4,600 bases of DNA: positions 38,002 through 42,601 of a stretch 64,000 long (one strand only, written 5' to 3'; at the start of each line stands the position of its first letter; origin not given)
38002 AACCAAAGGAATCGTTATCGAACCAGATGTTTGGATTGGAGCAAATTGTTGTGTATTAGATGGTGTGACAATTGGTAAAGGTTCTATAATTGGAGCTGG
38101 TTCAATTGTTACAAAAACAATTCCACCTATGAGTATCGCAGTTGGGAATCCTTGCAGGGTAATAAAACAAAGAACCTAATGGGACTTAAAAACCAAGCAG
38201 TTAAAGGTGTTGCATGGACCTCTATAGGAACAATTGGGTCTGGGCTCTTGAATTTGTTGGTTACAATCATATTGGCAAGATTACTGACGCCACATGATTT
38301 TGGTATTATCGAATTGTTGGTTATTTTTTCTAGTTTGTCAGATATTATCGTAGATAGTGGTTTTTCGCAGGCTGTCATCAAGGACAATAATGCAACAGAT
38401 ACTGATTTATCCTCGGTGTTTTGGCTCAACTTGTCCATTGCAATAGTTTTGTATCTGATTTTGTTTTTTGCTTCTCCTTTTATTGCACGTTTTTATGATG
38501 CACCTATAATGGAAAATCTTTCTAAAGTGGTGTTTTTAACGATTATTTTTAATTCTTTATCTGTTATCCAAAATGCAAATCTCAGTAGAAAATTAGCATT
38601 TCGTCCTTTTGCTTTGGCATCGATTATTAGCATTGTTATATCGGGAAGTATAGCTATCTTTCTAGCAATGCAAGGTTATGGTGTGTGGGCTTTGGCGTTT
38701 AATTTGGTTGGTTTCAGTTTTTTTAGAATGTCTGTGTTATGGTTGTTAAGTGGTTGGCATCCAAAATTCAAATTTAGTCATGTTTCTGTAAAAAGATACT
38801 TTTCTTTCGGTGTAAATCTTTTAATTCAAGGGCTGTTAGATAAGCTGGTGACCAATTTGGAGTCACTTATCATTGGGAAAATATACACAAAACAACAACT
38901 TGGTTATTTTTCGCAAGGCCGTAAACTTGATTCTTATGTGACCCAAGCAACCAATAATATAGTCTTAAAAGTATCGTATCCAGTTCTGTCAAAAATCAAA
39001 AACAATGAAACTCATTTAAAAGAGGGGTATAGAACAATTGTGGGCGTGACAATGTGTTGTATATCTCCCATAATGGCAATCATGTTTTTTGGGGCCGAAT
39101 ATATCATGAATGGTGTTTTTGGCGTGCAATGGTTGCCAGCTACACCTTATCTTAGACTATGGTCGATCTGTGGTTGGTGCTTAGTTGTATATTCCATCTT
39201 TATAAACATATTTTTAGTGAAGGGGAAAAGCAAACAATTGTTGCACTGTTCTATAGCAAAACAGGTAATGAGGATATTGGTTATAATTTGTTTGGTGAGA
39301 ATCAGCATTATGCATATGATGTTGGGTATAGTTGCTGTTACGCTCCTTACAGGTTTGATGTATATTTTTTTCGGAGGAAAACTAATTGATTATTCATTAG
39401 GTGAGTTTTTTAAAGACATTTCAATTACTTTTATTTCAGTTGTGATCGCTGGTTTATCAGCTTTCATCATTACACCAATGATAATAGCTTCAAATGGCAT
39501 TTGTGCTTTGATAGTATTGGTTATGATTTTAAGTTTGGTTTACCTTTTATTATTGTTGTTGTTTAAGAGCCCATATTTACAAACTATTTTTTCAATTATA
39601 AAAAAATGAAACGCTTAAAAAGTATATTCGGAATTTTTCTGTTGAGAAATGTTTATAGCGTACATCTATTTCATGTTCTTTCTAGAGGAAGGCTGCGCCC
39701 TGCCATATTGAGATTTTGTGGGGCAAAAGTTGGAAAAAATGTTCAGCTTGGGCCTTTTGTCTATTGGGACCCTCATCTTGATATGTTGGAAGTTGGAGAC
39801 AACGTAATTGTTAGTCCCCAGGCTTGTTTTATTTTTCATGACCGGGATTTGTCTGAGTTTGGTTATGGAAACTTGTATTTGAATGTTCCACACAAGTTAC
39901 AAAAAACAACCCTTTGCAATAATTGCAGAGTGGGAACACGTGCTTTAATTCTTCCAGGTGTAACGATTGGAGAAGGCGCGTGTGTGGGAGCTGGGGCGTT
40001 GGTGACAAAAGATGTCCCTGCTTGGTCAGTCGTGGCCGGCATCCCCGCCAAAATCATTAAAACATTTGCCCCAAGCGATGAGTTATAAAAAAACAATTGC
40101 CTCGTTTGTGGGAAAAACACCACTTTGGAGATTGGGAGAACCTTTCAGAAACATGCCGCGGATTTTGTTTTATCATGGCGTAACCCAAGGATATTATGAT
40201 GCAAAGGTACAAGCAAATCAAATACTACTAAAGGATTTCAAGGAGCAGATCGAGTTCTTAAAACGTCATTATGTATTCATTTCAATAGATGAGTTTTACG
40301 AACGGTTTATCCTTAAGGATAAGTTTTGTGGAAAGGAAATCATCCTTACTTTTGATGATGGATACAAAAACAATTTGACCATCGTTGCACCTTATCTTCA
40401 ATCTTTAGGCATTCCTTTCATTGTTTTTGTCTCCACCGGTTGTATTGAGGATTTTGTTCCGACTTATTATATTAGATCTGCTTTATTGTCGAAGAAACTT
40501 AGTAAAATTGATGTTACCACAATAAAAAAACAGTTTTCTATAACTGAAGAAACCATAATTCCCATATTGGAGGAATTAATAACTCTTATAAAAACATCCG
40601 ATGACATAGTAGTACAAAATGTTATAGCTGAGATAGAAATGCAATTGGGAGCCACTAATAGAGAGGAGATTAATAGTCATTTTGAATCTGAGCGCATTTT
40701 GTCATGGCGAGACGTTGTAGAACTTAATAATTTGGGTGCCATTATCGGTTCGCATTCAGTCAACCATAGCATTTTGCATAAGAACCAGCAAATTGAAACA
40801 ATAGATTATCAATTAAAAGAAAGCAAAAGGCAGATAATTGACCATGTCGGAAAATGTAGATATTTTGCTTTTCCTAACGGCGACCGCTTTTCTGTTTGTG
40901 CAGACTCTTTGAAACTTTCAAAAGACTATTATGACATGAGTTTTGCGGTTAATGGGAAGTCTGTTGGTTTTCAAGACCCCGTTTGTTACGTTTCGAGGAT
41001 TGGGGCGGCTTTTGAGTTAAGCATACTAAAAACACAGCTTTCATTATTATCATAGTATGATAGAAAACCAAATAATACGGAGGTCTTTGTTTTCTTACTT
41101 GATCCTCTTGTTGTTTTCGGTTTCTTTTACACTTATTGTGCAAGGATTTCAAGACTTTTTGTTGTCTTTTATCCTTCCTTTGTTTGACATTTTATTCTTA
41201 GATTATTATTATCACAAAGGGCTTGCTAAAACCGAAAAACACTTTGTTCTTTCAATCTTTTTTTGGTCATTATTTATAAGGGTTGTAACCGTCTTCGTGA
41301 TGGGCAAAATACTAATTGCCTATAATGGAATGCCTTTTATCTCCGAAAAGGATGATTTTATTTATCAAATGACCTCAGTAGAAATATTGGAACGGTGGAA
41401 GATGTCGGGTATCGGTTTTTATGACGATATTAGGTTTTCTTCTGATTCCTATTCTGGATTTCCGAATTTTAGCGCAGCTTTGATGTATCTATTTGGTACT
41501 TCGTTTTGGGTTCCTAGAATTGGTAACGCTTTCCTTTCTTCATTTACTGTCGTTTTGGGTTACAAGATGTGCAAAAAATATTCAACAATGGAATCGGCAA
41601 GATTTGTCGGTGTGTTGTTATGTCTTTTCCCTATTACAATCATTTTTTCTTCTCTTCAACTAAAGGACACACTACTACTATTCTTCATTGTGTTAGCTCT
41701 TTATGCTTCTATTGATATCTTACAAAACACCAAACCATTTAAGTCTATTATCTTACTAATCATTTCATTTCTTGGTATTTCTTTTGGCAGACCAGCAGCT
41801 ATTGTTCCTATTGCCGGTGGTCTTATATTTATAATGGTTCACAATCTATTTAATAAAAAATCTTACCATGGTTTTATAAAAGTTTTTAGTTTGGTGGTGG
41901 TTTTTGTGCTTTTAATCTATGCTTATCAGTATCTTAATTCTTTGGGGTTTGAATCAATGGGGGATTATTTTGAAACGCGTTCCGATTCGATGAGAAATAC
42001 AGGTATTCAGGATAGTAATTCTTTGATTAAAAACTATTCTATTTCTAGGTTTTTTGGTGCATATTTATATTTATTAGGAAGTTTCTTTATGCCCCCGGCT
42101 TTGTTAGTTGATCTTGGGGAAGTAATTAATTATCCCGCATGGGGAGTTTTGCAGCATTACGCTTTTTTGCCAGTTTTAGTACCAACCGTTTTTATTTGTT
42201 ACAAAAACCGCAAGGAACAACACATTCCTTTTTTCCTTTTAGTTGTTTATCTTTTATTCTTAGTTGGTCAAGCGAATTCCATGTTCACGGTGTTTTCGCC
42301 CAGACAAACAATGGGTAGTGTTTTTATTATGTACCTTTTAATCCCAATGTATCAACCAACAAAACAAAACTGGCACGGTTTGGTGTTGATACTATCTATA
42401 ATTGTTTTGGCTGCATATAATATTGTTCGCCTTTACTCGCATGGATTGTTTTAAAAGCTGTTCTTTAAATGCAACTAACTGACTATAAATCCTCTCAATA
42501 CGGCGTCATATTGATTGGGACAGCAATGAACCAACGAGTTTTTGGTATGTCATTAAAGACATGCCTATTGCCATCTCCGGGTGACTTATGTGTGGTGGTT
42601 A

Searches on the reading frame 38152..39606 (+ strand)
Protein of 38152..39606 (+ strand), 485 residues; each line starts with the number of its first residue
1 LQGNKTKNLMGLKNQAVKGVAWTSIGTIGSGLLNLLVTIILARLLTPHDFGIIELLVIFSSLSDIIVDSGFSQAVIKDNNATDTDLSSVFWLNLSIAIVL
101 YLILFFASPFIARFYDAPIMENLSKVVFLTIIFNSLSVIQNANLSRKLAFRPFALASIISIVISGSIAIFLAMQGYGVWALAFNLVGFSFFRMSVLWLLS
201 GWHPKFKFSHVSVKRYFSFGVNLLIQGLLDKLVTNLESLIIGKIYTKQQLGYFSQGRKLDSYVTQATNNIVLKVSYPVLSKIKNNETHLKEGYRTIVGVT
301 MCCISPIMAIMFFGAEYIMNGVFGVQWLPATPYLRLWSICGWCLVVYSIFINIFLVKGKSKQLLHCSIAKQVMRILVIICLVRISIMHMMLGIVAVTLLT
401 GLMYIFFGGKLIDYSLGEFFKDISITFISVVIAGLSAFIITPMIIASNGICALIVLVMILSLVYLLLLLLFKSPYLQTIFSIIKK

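Call 82: search_protein_families(library=pfam, proteins=[window:38152-39606:+], max_evalue=0.00001)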
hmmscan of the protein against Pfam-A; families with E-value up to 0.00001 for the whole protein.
window:38152-39606:+ (485 aa): 2 families
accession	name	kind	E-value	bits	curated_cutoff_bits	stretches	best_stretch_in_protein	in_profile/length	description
PF13440.11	Polysacc_synt_3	-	5e-83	279.2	23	1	40-331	1-292/293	Polysaccharide biosynthesis protein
PF01943.22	Polysacc_synt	-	6.3e-36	124.6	28.2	1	17-282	2-273/274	Polysaccharide biosynthesis protein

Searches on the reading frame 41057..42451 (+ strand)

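Call 82: search_protein_families(library=pfam, proteins=[window:41057-42451:+], max_evalue=0.00001)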
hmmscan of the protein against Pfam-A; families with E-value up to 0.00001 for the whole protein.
window:41057-42451:+ (465 aa): 1 family
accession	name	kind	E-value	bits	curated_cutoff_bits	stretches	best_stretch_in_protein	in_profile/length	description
PF13231.12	PMT_2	-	6.6e-07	30.1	26.1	1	139-287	10-159/160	Dolichyl-phosphate-mannose-protein mannosyltransferase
